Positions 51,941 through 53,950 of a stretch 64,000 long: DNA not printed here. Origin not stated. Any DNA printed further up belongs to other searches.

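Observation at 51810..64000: Bdellovibrio-type host-interaction (hit) locus: small disordered secreted protein + YD-repeat protein + complete Tad/Flp pilus cluster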

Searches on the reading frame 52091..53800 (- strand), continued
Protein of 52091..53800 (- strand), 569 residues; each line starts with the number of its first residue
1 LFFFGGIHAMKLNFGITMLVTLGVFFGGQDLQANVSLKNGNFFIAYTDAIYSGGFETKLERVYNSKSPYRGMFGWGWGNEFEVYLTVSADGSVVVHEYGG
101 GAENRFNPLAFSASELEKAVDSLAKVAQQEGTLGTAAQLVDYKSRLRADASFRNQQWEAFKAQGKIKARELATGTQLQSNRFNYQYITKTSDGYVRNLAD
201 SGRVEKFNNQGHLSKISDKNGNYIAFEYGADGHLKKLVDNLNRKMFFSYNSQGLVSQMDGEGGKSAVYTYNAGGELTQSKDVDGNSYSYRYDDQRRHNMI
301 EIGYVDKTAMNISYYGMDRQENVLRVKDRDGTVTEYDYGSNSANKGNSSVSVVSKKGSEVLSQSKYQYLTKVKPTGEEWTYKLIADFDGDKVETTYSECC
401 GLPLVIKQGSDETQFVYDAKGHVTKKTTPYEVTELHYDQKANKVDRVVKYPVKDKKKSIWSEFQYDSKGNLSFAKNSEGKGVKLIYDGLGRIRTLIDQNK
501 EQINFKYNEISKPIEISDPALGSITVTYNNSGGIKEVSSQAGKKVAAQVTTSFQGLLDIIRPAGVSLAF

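Call 34: find_homologous_proteins(query=P0228, max_evalue=1e-20)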
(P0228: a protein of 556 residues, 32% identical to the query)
Query P0228 (556 aa): 968 proteins with E <= 1e-20 among 8000 candidates; the best 120 are listed.
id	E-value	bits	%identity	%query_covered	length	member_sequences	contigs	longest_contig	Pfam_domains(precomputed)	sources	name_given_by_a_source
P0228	0.0e+0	1263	100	100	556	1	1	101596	PF05593.20,PF25023.2,PF20148.5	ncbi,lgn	-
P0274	8.6e-296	1000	77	98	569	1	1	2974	PF05593.20,PF25023.2,PF20148.5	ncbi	-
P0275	7.1e-294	994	77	99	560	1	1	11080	PF05593.20,PF25023.2,PF20148.5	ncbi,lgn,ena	-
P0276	2.3e-234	797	62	98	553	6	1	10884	PF05593.20,PF25023.2,PF20148.5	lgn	-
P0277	9.2e-234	795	61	99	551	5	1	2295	PF05593.20,PF25023.2,PF20148.5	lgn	-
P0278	2.9e-233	794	61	99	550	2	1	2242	PF05593.20,PF25023.2,PF20148.5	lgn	-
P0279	5.1e-233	793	61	100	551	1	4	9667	PF05593.20,PF25023.2,PF20148.5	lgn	-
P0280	1.4e-231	788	63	97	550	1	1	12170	PF05593.20,PF25023.2,PF20148.5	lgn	-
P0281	1.5e-231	788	60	98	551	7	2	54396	PF05593.20,PF25023.2,PF20148.5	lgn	-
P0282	1.6e-231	788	61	98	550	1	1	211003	PF05593.20,PF25023.2,PF20148.5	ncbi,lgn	-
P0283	2.2e-231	787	61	100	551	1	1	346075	PF05593.20,PF25023.2,PF20148.5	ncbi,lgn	ncbi:tRNA nuclease WapA precursor [compost metagenome]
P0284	5.3e-231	786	61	99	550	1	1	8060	PF05593.20,PF25023.2,PF20148.5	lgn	-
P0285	5.4e-231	786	62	97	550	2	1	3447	PF05593.20,PF25023.2,PF20148.5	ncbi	-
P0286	7.1e-231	786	62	96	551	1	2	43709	PF05593.20,PF25023.2,PF20148.5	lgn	-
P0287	1.1e-230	785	61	99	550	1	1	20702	PF05593.20,PF25023.2,PF20148.5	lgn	-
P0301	1.7e-228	778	60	98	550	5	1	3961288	PF05593.20,PF25023.2,PF20148.5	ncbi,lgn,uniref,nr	ncbi:DUF6531 domain-containing protein [Bdellovibrio sp. KM01]|uniref:DUF6531 domain-containing prot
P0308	6.8e-228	776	60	98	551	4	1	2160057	PF05593.20,PF25023.2,PF20148.5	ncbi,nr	ncbi:DUF6531 domain-containing protein [Bdellovibrio bacteriovorus]|nr:DUF6531 domain-containing pro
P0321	1.8e-226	771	60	100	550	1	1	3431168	PF05593.20,PF25023.2,PF20148.5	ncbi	ncbi:DUF6531 domain-containing protein [Bdellovibrio bacteriovorus]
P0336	2.3e-225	767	60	98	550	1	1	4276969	PF05593.20,PF25023.2,PF20148.5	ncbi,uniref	ncbi:DUF6531 domain-containing protein [Bdellovibrio sp. HCB337]|uniref:DUF6531 domain-containing pr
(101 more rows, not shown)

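Call 36: find_encoding_contigs(protein=P0308, flank=10000, max_places=2)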
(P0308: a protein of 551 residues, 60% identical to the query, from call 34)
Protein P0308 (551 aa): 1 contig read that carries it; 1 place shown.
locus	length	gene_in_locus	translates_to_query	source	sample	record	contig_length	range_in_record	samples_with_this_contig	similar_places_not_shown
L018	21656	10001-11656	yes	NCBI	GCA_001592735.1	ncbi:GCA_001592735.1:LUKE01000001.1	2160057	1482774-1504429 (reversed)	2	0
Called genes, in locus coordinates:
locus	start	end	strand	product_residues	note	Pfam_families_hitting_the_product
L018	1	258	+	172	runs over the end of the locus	PF00156:Pribosyltran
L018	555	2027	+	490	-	PF02203:TarH (weak), PF12729:4HB_MCP_1, PF00015:MCPsignal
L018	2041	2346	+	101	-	-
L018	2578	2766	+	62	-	PF16982:Flp1_like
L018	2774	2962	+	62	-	-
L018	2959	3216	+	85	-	-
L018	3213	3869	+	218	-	-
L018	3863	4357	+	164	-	-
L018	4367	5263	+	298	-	PF08666:SAF, PF13144:ChapFlgA (weak), PF16976:RcpC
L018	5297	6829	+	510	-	PF04972:BON (faint), PF00263:Secretin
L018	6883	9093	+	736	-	PF00005:ABC_tran (faint), PF00142:Fer4_NifH, PF01656:CbiA, PF02374:ArsA_ATPase (faint), PF10609:ParA, PF13614:AAA_31, PF00437:T2SSE, PF27713:UCP018868 (weak), +2 more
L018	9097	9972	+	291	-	PF00482:T2SSF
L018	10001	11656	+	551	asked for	PF20148:DUF6531, PF25023:TEN_YD-shell (weak), PF05593:RHS_repeat (faint)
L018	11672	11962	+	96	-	-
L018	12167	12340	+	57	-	-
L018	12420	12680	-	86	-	-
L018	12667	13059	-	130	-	PF00072:Response_reg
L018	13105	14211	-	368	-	-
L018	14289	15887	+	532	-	-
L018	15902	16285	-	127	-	PF02661:Fic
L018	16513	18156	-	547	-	PF00118:Cpn60_TCP1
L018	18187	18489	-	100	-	PF00166:Cpn10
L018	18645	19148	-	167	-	-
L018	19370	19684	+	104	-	-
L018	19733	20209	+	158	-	-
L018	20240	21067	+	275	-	PF25164:CoiA_N (weak)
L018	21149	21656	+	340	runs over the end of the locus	-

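Call 37: find_encoding_contigs(protein=P0321, flank=10000, max_places=2)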
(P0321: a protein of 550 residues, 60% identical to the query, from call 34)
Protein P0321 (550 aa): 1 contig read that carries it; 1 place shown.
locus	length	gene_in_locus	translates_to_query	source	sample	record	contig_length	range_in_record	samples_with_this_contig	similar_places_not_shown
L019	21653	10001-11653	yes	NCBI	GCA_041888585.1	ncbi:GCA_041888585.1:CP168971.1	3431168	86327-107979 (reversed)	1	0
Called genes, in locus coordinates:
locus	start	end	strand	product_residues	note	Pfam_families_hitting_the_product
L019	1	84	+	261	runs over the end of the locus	PF00515:TPR_1 (faint), PF07719:TPR_2 (faint), PF13432:TPR_16 (weak), PF13414:TPR_11 (weak), PF13424:TPR_12 (weak), PF14559:TPR_19 (weak)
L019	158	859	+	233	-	PF13512:TPR_18, PF13525:YfiO, PF13174:TPR_6 (faint)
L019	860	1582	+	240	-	PF14559:TPR_19 (weak), PF12895:ANAPC3 (weak), PF13429:TPR_15 (weak), PF25058:ARM_TT21 (weak), PF00515:TPR_1, PF07719:TPR_2 (weak), PF13181:TPR_8 (weak), PF13414:TPR_11 (weak), +19 more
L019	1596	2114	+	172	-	PF00156:Pribosyltran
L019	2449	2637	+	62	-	PF16982:Flp1_like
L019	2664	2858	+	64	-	-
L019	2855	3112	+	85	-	-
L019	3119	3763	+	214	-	-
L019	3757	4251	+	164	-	-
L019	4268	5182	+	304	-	PF08666:SAF, PF13144:ChapFlgA (weak), PF16976:RcpC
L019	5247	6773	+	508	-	PF04972:BON (weak), PF00263:Secretin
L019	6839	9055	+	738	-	PF00005:ABC_tran (faint), PF00142:Fer4_NifH, PF01656:CbiA, PF02374:ArsA_ATPase (faint), PF10609:ParA, PF13614:AAA_31, PF00437:T2SSE, PF27713:UCP018868 (weak), +1 more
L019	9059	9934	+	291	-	PF00482:T2SSF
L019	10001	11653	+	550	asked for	PF20148:DUF6531, PF25023:TEN_YD-shell (weak), PF05593:RHS_repeat (faint), PF25023:TEN_YD-shell (weak)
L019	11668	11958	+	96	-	-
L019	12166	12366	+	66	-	-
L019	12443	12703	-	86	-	-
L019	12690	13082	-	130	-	PF00072:Response_reg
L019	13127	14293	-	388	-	-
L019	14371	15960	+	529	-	-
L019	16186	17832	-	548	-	PF00118:Cpn60_TCP1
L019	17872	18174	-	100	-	PF00166:Cpn10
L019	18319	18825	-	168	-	-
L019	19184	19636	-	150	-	-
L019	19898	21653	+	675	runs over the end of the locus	-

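Call 46: find_homologous_proteins(query=A1, max_evalue=0.001)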
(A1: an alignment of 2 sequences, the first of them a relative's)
Query A1 (2 sequences) (96 aa, profile of the alignment): 17 proteins with E <= 0.001 among 73 candidates.
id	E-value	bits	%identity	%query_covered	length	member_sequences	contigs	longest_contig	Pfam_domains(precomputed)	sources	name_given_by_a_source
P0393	1.5e-50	188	100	100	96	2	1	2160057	-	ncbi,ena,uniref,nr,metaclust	ncbi:hypothetical protein AZI86_07260 [Bdellovibrio bacteriovorus]|uniref:Secreted protein n=1 Tax=B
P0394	1.6e-48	181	52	92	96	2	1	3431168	-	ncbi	ncbi:hit locus [Bdellovibrio bacteriovorus]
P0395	7.0e-45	169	50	84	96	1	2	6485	-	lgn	-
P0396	1.1e-41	159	85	100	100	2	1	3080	-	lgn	-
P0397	7.3e-36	140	48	82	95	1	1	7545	-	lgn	-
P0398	1.8e-33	133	67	100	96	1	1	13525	-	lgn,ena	-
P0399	1.8e-30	123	68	100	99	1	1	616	-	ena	-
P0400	1.7e-28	117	45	89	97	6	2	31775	-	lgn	-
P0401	1.7e-28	117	45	89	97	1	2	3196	-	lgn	-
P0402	7.4e-28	115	45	89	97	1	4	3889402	-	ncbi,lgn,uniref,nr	ncbi:hypothetical protein [Bdellovibrio sp. BCCA]|uniref:hypothetical protein n=1 Tax=unclassified B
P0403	3.8e-27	112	52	69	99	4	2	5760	-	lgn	-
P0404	4.8e-26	109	44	82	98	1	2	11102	-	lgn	-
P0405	4.2e-25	106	43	85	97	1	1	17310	-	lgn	-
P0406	4.9e-22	96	60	77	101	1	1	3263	-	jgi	jgi:hypothetical protein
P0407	8.5e-22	95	47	95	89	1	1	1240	-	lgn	-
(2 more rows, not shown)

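Call 60: predict_structure(alignment_id=A4)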
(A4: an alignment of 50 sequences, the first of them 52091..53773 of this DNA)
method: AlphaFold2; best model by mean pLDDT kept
length: 560 residues; sequences in the alignment: 50
mean_pLDDT: 86.8   pTM: 0.80
mean pLDDT of the five models: 86.8, 86.3, 84.0, 83.9, 83.6
residues with pLDDT >= 90: 293; 70-90: 218; 50-70: 27; < 50: 22
segments of 3 or more residues with pLDDT < 50: 1-4, 8-21, 557-560
pLDDT, mean of each block of 10 residues (from residue 1): 48 38 77 91 87 84 91 86 83 75 84 91 86 91 86 85 89 82 92 89 92 93 92 93 96 93 96 95 91 95 93 94 93 70 95 95 84 93 91 89 92 90 93 91 94 94 93 93 92 91 87 85 76 79 85 58
secondary structure, 60 per line:
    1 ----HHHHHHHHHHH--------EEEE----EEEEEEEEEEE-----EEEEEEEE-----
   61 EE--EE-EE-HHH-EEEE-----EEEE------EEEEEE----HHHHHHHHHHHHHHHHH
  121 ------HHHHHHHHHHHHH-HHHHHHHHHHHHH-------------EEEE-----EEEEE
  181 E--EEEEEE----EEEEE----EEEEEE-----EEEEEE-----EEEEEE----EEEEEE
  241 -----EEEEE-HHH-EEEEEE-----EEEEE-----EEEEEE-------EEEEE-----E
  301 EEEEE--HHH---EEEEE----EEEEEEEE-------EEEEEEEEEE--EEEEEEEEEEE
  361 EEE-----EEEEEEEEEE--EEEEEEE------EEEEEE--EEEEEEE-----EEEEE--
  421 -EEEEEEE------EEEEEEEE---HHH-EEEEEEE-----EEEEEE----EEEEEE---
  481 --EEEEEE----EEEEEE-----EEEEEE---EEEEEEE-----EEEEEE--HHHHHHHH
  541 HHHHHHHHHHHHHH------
elements in order: H5-15 E24-27 E32-42 E48-55 E75-78 E84-87 E94-99 H104-120 H127-139 H141-153 E167-170 E176-181 E184-189 E194-198 E203-208 E214-219 E225-230 E235-240 E246-250 E256-261 E267-271 E277-282 E290-294 E300-305 E314-318 E323-330 E338-347 E350-363 E369-378 E381-387 E394-399 E402-408 E414-418 E422-428 E435-442 E450-456 E462-467 E472-477 E483-488 E493-498 E504-509 E513-519 E525-530 H533-554

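Call 64: fold_search(model_id=the predicted structure, library=pdb)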
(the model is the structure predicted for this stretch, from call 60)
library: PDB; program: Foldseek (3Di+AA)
matches with E <= 10: 728; with E <= 0.001: 70
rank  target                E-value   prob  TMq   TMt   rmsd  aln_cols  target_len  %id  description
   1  8qjc                  2.6e-25  1.00  0.25  0.16  19.3       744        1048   12  T6SS-linked Rhs repeat protein - Salmonella bongori Rhs-core domain with toxin domain (released 2024-09-25)
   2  7q97_A                5.2e-25  1.00  0.38  0.24  11.1       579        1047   16  Structure of the bacterial type VI secretion system effector RhsA. (released 2021-12-22)
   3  8qjb_A                1.0e-24  1.00  0.26  0.16  19.1       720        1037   12  T6SS-linked Rhs repeat protein - Salmonella bongori Rhs-core domain extended N-terminus (released 2024-09-25)
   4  8qjd_B                4.4e-24  1.00  0.26  0.16  18.7       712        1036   12  T6SS-linked Rhs repeat protein - Salmonella bongori Rhs-core domain (released 2024-09-25)
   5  8qja_D                7.0e-24  1.00  0.55  0.33   7.7       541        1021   16  T6SS-linked Rhs repeat protein - Advenella mimigardefordensis VgrG-Rhs core (released 2024-09-25)
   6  8qja_B                2.6e-23  1.00  0.56  0.33   7.6       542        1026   16  T6SS-linked Rhs repeat protein - Advenella mimigardefordensis VgrG-Rhs core (released 2024-09-25)
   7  8qja_C                4.6e-23  1.00  0.59  0.34   5.7       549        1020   16  T6SS-linked Rhs repeat protein - Advenella mimigardefordensis VgrG-Rhs core (released 2024-09-25)
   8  7pq5                  5.1e-23  1.00  0.20  0.11  26.1       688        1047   12  Photorhabdus laumondii T6SS-associated Rhs protein carrying the Tre23 toxin domain (released 2021-12-01)
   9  8qja_A                1.2e-22  1.00  0.56  0.33   7.8       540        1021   16  T6SS-linked Rhs repeat protein - Advenella mimigardefordensis VgrG-Rhs core (released 2024-09-25)
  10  8uxt                  5.2e-21  1.00  0.23  0.10  24.7       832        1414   12  Acinetobacter baumannii Tse15 Rhs effector, toxin cleavage mutant (D1369N, D1391N) (released 2024-10-09)
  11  8cp6_B                9.6e-21  1.00  0.43  0.26   8.6       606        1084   12  Type six secretion system exported effector 5 (Tse5) (released 2023-12-06)
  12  8uy4_A                1.7e-20  1.00  0.32  0.17  17.5       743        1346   13  Acinetobacter baumannii Tse15 Rhs effector (released 2024-10-09)
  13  8h8b                  8.2e-20  1.00  0.21  0.13  20.5       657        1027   12  Type VI secretion system effector RhsP in its pre-autoproteolysis and monomeric form (released 2023-01-18)
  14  9ifo_A                4.9e-19  1.00  0.27  0.13  17.8       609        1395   13  Structure of Teneurin-Like Protein (TLP) (released 2026-03-11)
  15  8h8a_A                1.1e-18  1.00  0.26  0.16  26.4       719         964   13  Type VI secretion system effector RhsP in its post-autoproteolysis and monomeric form (released 2023-01-18)
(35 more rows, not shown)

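Call 68: search_solved_structures(query=A4, max_evalue=0.001)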
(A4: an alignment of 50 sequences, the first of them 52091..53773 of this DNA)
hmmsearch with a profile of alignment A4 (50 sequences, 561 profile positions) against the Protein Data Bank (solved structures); distinct sequences matched with E-value up to 0.001: 27.
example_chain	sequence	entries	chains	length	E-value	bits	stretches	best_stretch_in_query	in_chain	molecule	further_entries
7q97_A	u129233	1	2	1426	8.4e-30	106.9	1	189-293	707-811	Rhs family protein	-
8qjb_A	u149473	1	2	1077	1.9e-25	92.6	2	207-330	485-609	T6SS-associated Rhs core domain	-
8qjd_A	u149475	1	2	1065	4.3e-25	91.4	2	207-330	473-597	Salmonella bongori Rhs core domain (residues 360-1420)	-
8qjc_A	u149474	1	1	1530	2.4e-24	88.9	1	207-330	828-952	T6SS-associated Rhs core and toxin domain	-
8uxt_A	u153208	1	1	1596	1.1e-23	86.8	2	238-501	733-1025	Tse15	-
8uy4_A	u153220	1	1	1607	1.1e-23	86.7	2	238-501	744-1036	Tse15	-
8qja_A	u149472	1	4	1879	4.7e-23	84.7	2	196-284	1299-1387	Putative type VI secretion system YD repeat-containing Rhs element Vgr protein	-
8h8a_A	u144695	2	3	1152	5.3e-22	81.2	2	187-331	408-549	Putative Rhs-family protein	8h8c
8h8b_A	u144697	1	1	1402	2.6e-19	72.3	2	236-331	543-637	Putative Rhs-family protein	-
7pq5_L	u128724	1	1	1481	2.5e-18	69.1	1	201-440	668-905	Tre23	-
9ifo_A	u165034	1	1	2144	7.6e-15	57.5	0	455-529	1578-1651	Teneurin-Like Protein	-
9pt5_A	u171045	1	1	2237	9.7e-15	57.2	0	455-529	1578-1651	Teneurin-like protein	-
8cp6_B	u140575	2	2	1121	5.2e-14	54.8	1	204-287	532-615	Toxin protein Tse5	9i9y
6ske_A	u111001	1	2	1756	5e-08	35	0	455-510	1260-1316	Teneurin-2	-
6ska_A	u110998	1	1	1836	6.7e-08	34.6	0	455-510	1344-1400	Teneurin-2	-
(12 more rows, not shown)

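Call 70: find_encoding_contigs(protein=P0301, flank=3000, max_places=1)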
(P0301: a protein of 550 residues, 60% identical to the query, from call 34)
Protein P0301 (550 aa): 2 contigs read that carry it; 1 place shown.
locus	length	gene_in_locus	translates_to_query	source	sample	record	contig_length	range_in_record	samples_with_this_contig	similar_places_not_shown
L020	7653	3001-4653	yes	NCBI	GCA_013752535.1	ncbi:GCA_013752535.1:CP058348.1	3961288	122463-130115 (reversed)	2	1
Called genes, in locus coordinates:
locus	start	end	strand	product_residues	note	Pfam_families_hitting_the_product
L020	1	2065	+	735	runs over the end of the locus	PF00142:Fer4_NifH (weak), PF01656:CbiA, PF02374:ArsA_ATPase (faint), PF07693:KAP_NTPase (faint), PF10609:ParA, PF13614:AAA_31 (weak), PF00437:T2SSE, PF27713:UCP018868 (weak), +2 more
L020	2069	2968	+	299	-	PF00482:T2SSF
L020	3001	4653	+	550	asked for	PF20148:DUF6531, PF25023:TEN_YD-shell (weak), PF05593:RHS_repeat (faint), PF25023:TEN_YD-shell (weak)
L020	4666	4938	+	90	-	-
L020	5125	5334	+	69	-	-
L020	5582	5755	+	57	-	-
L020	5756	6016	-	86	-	-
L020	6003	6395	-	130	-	PF00072:Response_reg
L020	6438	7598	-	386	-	-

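Call 71: find_encoding_contigs(protein=P0336, flank=3000, max_places=1)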
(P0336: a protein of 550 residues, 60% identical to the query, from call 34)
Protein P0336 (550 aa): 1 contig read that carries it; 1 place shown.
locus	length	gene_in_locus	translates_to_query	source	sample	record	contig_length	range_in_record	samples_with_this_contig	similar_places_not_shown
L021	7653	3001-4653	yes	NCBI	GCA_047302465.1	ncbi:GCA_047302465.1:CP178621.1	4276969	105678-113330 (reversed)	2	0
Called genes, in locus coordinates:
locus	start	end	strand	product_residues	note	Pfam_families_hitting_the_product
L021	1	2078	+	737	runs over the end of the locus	PF00142:Fer4_NifH (weak), PF01656:CbiA, PF02374:ArsA_ATPase (faint), PF10609:ParA, PF13614:AAA_31, PF00437:T2SSE, PF27713:UCP018868 (faint)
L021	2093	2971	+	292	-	PF00482:T2SSF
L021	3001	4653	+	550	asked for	PF20148:DUF6531, PF05593:RHS_repeat (faint), PF25023:TEN_YD-shell (weak)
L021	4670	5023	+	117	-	-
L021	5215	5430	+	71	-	-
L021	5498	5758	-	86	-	-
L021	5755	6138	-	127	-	PF00072:Response_reg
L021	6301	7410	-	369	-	-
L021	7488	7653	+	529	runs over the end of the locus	-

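Call 72: find_encoding_contigs(protein=P0228, flank=3000, max_places=1)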
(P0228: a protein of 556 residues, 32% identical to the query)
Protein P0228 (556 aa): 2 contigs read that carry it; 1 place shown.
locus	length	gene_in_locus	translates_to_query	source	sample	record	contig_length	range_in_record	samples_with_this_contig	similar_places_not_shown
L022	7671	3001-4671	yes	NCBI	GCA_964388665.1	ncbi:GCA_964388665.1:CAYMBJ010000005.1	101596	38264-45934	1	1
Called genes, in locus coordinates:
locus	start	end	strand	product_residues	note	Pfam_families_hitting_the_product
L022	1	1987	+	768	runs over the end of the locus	PF00005:ABC_tran (faint), PF01656:CbiA, PF10609:ParA (weak), PF13401:AAA_22 (faint), PF13614:AAA_31, PF00437:T2SSE, PF27713:UCP018868 (weak)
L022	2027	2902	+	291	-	PF00482:T2SSF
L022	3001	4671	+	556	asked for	PF20148:DUF6531, PF25023:TEN_YD-shell (faint), PF05593:RHS_repeat (faint)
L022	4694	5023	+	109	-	-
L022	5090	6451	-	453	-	-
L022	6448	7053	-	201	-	PF00440:TetR_N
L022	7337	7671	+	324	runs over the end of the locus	-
